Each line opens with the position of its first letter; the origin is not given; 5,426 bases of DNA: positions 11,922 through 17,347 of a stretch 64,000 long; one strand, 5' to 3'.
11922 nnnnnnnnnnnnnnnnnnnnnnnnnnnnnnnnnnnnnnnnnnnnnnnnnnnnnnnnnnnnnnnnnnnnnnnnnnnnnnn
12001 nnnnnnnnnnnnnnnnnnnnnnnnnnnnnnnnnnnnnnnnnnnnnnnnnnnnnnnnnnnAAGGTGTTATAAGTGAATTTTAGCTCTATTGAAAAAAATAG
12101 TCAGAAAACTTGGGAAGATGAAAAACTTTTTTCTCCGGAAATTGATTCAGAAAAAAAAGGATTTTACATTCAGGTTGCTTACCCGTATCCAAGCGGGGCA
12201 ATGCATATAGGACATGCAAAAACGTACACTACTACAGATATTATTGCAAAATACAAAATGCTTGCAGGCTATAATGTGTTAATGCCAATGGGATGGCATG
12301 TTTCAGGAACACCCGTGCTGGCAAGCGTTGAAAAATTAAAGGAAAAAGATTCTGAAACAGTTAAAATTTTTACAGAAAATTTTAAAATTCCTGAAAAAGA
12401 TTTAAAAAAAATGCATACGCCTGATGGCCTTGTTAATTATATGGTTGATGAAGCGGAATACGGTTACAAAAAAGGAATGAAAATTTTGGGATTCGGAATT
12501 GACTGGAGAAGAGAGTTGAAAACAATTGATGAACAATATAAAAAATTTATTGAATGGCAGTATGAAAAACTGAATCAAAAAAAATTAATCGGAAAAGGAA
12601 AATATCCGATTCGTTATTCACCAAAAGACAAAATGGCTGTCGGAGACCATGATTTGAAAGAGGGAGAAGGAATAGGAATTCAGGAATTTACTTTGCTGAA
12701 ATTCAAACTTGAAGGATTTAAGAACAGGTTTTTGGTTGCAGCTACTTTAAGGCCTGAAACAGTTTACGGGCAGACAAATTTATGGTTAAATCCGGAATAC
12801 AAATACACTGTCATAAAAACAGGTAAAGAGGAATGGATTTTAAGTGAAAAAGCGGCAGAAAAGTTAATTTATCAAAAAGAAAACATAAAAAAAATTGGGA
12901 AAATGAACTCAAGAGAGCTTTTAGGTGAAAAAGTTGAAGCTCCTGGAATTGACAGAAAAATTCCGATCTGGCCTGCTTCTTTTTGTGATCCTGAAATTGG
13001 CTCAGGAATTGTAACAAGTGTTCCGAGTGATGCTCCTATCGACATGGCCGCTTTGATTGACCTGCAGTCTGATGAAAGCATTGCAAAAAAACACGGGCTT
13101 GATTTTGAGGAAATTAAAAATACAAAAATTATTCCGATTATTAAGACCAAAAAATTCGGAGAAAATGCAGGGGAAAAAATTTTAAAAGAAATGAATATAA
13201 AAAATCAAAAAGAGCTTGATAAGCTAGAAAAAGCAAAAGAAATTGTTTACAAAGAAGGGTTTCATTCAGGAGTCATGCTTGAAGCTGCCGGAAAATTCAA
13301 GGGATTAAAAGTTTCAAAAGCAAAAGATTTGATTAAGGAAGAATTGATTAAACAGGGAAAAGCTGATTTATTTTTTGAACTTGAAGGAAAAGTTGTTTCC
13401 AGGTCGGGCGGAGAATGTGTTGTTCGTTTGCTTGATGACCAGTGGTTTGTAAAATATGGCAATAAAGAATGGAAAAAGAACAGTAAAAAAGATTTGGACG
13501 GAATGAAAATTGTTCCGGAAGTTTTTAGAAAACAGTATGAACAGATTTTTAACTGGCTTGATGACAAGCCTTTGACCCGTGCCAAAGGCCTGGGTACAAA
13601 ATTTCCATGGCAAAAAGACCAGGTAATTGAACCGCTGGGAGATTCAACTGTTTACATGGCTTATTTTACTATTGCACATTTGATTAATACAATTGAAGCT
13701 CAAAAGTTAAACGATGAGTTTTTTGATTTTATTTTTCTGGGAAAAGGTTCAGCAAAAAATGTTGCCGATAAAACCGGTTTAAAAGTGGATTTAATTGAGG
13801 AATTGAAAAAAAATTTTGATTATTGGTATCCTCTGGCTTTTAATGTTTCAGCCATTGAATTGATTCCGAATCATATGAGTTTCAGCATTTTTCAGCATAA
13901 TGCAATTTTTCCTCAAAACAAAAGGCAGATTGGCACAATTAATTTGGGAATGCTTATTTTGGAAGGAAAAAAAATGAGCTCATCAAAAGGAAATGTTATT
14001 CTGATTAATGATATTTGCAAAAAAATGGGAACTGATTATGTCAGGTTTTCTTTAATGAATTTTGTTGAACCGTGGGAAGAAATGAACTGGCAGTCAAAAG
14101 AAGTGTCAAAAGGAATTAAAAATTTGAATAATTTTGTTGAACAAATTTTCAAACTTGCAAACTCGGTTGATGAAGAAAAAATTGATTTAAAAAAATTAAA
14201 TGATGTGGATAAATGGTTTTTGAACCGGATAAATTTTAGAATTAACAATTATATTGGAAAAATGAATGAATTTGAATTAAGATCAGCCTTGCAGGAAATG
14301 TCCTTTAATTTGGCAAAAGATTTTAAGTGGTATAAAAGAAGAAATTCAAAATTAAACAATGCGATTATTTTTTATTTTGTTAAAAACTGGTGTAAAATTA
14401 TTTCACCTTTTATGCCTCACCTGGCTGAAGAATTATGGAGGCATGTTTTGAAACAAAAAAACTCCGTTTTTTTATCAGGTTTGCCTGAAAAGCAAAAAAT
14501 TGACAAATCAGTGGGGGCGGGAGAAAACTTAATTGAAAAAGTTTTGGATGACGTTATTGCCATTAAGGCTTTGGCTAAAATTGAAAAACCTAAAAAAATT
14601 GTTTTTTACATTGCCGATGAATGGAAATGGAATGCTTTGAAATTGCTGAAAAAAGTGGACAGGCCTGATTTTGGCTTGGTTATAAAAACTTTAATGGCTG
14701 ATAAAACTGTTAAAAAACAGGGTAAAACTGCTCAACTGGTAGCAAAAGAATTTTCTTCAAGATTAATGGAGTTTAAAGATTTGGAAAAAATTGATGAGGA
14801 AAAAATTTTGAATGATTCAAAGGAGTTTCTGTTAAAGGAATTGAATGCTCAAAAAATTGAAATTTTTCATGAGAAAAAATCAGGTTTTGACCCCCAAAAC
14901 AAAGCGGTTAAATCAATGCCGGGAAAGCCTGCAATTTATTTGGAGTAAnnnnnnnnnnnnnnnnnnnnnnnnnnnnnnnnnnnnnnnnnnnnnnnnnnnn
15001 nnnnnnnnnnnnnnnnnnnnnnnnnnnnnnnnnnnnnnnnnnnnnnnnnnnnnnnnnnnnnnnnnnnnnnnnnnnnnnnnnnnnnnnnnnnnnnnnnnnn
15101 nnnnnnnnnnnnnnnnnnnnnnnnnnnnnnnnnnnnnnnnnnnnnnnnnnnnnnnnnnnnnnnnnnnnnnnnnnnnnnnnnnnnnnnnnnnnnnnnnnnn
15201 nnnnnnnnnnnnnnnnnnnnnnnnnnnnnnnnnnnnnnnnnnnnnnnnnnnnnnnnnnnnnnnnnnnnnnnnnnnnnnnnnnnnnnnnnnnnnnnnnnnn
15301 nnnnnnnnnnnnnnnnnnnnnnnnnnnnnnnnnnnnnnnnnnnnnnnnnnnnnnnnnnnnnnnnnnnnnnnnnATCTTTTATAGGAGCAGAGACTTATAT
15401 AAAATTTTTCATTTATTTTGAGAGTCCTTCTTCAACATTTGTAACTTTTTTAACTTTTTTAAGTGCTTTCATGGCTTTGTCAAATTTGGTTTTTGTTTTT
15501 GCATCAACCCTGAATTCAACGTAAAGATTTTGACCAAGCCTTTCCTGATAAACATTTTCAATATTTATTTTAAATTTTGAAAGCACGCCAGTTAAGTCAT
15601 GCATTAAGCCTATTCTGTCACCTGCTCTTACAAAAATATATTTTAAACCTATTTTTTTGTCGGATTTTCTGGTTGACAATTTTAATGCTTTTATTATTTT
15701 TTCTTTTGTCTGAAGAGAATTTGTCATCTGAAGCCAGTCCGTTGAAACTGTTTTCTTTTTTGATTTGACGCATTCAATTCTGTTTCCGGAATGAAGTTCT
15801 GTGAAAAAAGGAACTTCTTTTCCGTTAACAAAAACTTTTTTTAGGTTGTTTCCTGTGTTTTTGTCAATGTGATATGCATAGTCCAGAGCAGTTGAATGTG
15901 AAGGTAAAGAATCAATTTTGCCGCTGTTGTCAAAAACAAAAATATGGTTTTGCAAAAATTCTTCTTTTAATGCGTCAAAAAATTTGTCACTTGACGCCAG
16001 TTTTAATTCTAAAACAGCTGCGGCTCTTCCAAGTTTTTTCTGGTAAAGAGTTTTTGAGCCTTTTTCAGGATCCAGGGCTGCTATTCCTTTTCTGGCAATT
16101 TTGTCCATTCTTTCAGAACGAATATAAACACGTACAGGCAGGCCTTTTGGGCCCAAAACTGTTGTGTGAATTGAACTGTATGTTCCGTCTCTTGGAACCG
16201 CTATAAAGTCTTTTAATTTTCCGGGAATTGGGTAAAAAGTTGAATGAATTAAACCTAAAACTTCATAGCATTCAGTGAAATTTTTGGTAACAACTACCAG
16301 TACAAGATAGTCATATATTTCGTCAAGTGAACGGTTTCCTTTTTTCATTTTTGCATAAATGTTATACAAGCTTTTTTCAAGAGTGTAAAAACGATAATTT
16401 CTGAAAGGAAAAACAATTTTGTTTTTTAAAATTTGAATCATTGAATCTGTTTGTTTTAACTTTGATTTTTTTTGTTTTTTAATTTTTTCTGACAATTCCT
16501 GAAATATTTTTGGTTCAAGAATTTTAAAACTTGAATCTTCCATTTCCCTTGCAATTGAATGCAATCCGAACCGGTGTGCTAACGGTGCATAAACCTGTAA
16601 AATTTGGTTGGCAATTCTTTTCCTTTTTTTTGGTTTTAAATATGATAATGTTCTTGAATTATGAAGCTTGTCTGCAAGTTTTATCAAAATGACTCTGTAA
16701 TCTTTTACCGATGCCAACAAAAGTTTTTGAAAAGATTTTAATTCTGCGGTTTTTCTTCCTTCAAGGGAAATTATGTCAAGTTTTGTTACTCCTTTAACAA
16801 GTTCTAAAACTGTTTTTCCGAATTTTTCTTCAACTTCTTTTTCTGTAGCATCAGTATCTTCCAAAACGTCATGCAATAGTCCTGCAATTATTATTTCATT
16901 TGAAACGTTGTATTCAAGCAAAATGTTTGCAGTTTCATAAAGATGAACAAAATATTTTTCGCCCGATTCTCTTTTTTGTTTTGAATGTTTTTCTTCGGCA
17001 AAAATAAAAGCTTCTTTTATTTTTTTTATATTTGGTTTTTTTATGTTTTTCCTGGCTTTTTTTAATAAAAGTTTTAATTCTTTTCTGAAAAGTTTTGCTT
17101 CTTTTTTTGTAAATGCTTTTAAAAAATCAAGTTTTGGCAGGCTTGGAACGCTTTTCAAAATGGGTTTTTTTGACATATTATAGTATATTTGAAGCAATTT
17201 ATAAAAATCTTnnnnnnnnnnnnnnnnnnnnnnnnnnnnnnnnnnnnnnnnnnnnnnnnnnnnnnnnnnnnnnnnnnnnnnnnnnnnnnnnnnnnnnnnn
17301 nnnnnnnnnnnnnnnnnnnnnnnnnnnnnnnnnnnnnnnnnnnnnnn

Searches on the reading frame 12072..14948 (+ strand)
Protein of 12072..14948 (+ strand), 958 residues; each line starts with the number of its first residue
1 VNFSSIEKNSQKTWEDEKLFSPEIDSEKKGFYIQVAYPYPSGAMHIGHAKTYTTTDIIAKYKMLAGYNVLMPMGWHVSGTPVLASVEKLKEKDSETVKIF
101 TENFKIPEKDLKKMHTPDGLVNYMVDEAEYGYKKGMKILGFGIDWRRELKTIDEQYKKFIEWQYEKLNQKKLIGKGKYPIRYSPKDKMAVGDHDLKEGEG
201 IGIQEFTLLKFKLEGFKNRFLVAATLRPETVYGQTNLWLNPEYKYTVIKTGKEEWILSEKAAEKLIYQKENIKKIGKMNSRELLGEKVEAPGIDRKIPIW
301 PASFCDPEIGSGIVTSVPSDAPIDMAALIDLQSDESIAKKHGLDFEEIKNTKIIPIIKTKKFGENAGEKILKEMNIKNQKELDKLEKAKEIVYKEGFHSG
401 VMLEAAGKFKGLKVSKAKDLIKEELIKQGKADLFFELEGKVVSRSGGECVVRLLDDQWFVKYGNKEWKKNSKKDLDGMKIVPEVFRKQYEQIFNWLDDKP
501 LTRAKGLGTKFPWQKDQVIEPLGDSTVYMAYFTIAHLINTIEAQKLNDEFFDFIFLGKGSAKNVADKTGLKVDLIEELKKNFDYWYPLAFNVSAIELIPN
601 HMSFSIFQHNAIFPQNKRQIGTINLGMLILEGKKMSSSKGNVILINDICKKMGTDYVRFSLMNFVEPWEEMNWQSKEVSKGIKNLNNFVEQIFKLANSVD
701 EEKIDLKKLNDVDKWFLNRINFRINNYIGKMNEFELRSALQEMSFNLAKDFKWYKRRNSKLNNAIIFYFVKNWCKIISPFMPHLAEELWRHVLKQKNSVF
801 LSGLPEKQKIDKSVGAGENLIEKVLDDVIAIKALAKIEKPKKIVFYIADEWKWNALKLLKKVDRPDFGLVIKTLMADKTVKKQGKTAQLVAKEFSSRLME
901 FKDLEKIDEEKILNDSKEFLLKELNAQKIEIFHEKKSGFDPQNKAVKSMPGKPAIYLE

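Call 34: search_protein_families(library=pfam, proteins=[window:12072-14948:+])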
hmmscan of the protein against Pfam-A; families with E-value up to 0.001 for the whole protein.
window:12072-14948:+ (958 aa): 6 families
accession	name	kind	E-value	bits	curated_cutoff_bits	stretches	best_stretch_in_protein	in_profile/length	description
PF00133.28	tRNA-synt_1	-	1.8e-38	132.8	22.7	1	11-673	3-413/414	tRNA synthetases class I (I, L, M and V)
PF08264.19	Anticodon_1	-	1e-21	77.8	25.1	1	713-837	1-138/148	Anticodon-binding domain of tRNA ligase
PF09334.17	tRNA-synt_1g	-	1.5e-19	70.5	20.1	2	32-105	2-75/391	tRNA synthetases class I (M)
PF01406.26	tRNA-synt_1e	-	1.2e-08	35.1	27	1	600-663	220-282/301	tRNA synthetases class I (C) catalytic domain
PF13603.12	tRNA-synt_1_2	-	6.7e-07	29.4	25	1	201-324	4-125/185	Leucyl-tRNA synthetase, editing domain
PF01921.24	tRNA-synt_1f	-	4.7e-06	26.2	27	1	629-701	276-348/360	tRNA synthetases class I (K)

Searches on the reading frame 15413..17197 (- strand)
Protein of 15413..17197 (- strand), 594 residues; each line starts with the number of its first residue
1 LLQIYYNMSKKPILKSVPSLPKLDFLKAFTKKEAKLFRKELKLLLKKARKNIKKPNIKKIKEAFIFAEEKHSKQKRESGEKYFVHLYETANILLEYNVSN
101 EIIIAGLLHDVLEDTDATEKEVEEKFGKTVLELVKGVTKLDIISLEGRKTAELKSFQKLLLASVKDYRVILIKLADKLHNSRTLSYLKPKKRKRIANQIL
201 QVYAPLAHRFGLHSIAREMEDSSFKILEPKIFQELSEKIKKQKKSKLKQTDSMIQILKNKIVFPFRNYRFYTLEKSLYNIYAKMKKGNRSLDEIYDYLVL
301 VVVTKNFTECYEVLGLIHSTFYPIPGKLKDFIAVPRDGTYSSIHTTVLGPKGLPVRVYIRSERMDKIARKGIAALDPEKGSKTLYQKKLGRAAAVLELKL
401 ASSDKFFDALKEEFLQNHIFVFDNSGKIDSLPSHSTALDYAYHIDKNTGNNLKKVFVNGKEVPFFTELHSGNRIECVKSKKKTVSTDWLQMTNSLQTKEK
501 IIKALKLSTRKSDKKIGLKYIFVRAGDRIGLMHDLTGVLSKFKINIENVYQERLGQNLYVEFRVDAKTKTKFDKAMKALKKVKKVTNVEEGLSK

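Call 34: search_protein_families(library=pfam, proteins=[window:15413-17197:-])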
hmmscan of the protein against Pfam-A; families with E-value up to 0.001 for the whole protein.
window:15413-17197:- (594 aa): 7 families
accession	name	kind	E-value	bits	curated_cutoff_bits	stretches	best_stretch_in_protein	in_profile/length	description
PF13328.12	HD_4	-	3.4e-43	147.5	27.2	1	63-212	1-155/156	HD domain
PF04607.23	RelA_SpoT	-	3.3e-22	79.3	27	1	275-374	4-104/113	Region found in RelA / SpoT proteins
PF01966.28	HD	-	2.9e-08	34.5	22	1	82-180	1-115/116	HD domain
PF13291.12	ACT_4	-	6.2e-08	33.7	27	1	521-589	9-79/80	ACT domain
PF01842.31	ACT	-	6.6e-08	32.6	27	1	520-582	2-64/66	ACT domain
PF02824.27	TGS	-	2.1e-06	28.1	22.2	1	420-477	2-59/60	TGS domain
PF22629.2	ACT_AHAS_ss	-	3.9e-05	24.2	27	1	525-586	5-66/67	AHAS small subunit-like ACT domain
